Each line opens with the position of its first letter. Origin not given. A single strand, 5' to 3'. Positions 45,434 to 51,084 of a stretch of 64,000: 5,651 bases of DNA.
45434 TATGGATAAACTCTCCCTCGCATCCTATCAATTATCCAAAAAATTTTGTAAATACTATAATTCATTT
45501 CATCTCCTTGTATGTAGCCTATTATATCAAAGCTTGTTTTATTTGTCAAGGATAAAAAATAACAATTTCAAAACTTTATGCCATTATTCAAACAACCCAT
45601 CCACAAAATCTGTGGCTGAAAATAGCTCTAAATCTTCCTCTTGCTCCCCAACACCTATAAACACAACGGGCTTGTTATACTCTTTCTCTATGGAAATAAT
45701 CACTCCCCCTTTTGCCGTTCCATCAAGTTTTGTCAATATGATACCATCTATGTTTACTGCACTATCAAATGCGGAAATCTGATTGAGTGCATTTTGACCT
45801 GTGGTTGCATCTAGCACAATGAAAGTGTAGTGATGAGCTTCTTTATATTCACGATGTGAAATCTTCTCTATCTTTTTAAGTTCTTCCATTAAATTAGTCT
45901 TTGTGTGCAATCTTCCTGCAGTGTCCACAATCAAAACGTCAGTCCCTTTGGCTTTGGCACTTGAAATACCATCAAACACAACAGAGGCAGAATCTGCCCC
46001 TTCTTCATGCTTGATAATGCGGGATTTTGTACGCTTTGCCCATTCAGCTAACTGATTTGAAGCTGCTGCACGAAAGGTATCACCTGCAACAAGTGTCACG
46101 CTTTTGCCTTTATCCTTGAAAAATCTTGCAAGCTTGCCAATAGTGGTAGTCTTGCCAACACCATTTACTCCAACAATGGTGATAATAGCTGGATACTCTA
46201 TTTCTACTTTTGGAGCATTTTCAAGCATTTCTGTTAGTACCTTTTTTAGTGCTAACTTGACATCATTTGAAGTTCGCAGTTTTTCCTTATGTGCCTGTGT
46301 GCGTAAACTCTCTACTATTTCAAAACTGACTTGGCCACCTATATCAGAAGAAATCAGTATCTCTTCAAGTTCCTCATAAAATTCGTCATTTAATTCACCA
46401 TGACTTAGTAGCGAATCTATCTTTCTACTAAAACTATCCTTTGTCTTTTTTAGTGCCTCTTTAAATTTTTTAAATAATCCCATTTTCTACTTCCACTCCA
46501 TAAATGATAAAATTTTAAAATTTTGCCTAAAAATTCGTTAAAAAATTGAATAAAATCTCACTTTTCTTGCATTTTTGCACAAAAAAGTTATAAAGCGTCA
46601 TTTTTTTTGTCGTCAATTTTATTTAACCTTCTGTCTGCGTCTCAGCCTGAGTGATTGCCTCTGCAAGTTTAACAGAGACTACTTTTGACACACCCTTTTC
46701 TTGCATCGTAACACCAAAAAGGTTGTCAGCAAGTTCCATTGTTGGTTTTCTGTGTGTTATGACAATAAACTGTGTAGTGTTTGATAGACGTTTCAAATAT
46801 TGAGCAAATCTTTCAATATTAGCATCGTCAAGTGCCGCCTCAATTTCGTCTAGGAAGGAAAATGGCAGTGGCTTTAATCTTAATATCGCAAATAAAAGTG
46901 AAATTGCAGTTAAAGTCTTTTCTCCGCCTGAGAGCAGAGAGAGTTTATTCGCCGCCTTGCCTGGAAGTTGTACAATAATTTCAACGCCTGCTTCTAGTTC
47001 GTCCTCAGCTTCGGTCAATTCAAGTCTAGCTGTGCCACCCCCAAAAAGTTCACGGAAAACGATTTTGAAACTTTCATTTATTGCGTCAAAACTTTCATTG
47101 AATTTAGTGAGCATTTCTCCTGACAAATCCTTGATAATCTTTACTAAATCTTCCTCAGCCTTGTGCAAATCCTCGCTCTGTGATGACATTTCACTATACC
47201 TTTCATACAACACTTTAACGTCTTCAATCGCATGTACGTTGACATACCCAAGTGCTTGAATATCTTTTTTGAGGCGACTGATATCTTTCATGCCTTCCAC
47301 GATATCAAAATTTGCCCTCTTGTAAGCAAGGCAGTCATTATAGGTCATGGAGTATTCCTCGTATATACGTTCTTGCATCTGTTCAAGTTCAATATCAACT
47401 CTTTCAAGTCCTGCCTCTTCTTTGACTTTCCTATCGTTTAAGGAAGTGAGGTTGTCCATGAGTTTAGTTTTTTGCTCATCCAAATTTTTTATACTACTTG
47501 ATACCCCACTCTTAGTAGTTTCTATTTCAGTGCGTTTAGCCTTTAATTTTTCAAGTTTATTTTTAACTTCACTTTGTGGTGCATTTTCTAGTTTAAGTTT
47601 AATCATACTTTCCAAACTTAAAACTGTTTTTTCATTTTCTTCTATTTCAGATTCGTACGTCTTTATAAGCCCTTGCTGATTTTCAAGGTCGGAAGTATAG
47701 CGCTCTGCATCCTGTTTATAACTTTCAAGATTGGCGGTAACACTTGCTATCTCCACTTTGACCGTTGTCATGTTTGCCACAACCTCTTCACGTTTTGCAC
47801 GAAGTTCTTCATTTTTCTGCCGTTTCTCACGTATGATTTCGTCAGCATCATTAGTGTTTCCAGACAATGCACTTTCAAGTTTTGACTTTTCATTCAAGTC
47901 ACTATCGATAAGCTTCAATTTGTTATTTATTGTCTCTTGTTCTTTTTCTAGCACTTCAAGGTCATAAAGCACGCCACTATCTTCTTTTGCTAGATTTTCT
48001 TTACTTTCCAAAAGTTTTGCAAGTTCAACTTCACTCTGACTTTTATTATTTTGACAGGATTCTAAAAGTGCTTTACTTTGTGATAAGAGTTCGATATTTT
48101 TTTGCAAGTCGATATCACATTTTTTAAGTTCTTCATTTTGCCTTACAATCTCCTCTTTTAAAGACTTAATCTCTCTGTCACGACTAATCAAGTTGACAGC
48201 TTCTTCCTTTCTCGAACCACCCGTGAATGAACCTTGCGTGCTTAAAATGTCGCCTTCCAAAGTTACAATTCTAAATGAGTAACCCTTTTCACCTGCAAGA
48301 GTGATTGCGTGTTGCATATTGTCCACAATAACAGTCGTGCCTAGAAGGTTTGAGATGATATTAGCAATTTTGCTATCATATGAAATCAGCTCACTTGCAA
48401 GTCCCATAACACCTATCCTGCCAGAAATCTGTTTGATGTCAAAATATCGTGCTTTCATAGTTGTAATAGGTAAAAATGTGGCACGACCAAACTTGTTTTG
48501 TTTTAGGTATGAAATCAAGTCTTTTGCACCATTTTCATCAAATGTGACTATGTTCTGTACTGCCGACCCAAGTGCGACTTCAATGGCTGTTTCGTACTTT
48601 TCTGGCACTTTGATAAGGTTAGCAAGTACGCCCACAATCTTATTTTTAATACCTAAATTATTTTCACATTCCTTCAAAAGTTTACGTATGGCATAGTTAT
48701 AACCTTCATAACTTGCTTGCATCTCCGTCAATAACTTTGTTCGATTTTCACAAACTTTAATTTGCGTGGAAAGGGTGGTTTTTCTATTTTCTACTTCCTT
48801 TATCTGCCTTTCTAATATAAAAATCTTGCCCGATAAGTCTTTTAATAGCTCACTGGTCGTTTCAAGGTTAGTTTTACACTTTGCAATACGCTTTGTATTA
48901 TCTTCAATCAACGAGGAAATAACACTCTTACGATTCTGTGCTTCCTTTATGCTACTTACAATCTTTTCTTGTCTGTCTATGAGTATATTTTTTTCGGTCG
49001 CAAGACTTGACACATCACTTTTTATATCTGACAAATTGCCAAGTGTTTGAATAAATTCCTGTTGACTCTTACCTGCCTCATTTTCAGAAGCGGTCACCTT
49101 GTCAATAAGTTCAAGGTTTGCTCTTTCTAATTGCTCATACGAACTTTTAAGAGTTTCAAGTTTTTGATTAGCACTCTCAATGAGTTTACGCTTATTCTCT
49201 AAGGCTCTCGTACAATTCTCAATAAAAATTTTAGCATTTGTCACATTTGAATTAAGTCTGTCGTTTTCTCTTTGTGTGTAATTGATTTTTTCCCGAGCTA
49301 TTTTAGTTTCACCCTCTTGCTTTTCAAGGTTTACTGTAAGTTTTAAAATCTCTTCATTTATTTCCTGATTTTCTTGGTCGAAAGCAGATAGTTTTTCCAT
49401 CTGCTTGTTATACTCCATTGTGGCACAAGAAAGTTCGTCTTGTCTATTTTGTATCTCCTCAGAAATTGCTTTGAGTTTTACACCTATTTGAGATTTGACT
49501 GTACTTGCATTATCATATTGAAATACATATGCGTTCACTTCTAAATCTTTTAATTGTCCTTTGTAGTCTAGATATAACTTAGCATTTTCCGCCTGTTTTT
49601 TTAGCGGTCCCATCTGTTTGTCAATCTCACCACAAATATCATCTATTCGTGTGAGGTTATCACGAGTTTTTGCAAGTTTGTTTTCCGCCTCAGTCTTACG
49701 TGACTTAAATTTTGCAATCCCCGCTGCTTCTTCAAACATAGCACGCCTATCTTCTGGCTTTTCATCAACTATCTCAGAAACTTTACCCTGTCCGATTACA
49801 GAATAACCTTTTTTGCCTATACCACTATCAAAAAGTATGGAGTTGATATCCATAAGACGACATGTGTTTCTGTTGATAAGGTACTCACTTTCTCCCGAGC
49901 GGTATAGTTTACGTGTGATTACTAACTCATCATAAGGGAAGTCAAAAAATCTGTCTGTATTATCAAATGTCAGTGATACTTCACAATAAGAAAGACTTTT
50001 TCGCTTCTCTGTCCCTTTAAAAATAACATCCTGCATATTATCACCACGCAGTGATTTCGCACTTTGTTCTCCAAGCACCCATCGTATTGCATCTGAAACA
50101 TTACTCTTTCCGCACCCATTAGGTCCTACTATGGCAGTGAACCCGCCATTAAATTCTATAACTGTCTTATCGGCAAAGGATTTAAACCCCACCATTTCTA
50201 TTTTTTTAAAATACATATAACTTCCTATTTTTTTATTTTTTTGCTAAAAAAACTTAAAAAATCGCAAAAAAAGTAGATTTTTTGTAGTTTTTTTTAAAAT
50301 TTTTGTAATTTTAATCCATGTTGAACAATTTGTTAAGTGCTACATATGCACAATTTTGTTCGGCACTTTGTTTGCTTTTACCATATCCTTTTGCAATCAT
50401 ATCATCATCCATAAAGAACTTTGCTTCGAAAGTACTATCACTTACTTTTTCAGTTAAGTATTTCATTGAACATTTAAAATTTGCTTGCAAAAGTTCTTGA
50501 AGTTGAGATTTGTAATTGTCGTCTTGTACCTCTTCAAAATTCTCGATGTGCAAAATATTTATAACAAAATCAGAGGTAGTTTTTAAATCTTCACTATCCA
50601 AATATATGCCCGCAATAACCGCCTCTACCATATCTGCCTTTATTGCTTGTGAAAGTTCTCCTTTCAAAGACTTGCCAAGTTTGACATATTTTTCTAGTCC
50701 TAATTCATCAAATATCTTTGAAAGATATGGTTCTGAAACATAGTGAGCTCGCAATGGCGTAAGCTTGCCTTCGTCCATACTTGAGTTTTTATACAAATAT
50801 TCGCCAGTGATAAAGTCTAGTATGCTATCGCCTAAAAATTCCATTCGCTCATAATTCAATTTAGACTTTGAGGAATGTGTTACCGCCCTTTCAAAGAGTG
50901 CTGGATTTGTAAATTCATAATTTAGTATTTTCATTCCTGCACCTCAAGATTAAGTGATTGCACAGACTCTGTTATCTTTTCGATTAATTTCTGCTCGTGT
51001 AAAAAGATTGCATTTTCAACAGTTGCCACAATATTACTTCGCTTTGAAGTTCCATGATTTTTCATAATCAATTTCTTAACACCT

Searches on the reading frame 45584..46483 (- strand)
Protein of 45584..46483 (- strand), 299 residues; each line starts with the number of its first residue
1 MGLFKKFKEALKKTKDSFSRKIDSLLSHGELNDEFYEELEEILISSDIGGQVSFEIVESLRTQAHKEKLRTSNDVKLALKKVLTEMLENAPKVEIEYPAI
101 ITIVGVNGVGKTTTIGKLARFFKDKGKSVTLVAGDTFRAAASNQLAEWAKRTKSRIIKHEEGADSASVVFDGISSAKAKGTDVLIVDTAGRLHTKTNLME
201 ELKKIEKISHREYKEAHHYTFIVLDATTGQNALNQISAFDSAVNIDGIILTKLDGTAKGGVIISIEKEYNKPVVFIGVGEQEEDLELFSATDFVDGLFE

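Call 10: search_protein_families(library=pfam, proteins=[window:45584-46483:-], max_evalue=0.01)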
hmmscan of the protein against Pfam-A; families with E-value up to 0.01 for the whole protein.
window:45584-46483:- (299 aa): 21 families
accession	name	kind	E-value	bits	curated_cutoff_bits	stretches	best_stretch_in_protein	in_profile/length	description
PF00448.28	SRP54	-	1.9e-74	250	22.7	1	99-298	2-195/196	SRP54-type protein, GTPase domain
PF02881.24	SRP54_N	-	1.4e-11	44.9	22.4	1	18-82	1-74/75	SRP54-type protein, helical bundle domain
PF13604.12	AAA_30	-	5.5e-07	30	27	1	100-196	20-104/191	AAA domain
PF13401.12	AAA_22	-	5.7e-07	30.3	27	1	97-211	4-111/130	AAA domain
PF01656.29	CbiA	-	4.3e-06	27.1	25.4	1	108-277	9-107/125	CobQ/CobB/MinD/ParA nucleotide binding domain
PF13207.12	AAA_17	-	1.5e-05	25.7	27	1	104-204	1-94/136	AAA domain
PF13479.12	AAA_24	-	0.00012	22.4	27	1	100-209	4-95/195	AAA domain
PF13614.12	AAA_31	-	0.00015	22.2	27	1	108-237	12-136/177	AAA domain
PF03308.22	MeaB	-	0.00038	20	23.1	1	99-135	34-70/273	Methylmalonyl Co-A mutase-associated GTPase MeaB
PF02492.25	cobW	-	0.0005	20.1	20.7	1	100-258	2-158/180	CobW/HypB/UreG, nucleotide-binding domain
PF13175.12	AAA_15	-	0.00072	19.7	32.1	1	100-209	25-104/374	AAA ATPase domain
PF09848.15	SLFN-g3_helicase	-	0.00085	19.1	24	1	99-208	2-110/354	Schlafen group 3, DNA/RNA helicase domain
PF00005.33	ABC_tran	-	0.0011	20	25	1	93-165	6-72/137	ABC transporter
PF13245.12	AAA_19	-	0.0012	19.5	25.1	1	100-202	13-114/134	AAA domain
PF13191.12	AAA_16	-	0.0015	19.5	32.6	1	93-168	19-90/167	AAA ATPase domain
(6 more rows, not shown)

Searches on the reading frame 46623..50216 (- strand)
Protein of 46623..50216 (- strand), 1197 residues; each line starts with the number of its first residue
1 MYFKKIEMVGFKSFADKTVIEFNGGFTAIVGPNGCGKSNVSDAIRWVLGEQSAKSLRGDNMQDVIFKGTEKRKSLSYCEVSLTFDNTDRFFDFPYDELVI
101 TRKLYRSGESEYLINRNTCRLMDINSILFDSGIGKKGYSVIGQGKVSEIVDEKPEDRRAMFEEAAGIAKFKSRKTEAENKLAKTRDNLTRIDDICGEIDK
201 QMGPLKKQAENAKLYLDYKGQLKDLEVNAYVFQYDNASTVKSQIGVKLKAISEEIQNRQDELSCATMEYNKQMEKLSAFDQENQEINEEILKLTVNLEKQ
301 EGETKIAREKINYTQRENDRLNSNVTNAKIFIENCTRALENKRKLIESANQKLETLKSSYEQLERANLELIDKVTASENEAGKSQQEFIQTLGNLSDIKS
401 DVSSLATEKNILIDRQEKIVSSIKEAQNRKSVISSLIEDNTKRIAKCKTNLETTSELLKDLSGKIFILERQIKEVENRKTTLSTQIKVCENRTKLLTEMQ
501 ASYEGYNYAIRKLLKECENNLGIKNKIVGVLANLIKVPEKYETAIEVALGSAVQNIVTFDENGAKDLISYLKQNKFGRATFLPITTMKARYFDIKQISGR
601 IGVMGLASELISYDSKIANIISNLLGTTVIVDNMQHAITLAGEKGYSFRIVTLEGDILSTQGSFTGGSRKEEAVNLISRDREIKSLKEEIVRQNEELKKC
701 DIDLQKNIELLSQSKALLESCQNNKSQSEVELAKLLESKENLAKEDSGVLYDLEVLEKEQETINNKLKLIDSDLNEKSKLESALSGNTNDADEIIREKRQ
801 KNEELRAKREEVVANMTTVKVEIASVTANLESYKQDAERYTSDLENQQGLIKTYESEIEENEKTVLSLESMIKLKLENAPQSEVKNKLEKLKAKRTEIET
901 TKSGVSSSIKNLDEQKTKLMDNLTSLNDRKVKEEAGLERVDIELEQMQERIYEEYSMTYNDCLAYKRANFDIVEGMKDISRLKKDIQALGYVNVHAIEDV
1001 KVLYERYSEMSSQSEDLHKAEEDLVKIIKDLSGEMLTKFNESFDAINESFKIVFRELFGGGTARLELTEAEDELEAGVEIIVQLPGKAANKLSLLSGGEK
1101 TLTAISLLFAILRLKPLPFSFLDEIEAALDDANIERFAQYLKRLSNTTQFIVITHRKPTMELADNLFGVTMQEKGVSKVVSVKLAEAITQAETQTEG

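Call 10: search_protein_families(library=pfam, proteins=[window:46623-50216:-], max_evalue=0.01)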
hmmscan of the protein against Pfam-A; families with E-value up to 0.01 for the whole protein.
window:46623-50216:- (1197 aa): 6 families
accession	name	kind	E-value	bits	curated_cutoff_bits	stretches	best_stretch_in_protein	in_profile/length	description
PF02463.25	SMC_N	-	3.2e-62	210.3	40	1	3-1178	2-220/220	RecF/RecN/SMC N terminal domain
PF06470.18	SMC_hinge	-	1.7e-30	106.2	22.5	1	526-641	3-116/116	SMC proteins Flexible Hinge Domain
PF13476.12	AAA_23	-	1.6e-15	58.7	27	1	5-293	1-196/201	AAA domain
PF13304.12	AAA_21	-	1.5e-10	42.1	27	2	26-88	1-82/304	AAA domain, putative AbiEii toxin, Type IV TA system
PF13175.12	AAA_15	-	3.7e-07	30.6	32.1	1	1-431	1-280/374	AAA ATPase domain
PF13555.12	AAA_29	-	4.1e-05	23.7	27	1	4-49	2-47/61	P-loop containing region of AAA domain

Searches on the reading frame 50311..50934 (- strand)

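Call 10: search_protein_families(library=pfam, proteins=[window:50311-50934:-], max_evalue=0.01)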
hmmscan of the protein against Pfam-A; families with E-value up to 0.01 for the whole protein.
window:50311-50934:- (207 aa): 3 families
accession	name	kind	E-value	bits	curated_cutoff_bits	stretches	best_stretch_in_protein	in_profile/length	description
PF14622.11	Ribonucleas_3_3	-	1.7e-24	86.8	35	1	11-125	2-121/128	Ribonuclease-III-like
PF00636.31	Ribonuclease_3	-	1.5e-20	74.3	27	1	29-114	1-101/102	Ribonuclease III domain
PF00035.32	dsrm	-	2.2e-09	38.2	23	1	141-203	1-66/66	Double-stranded RNA binding motif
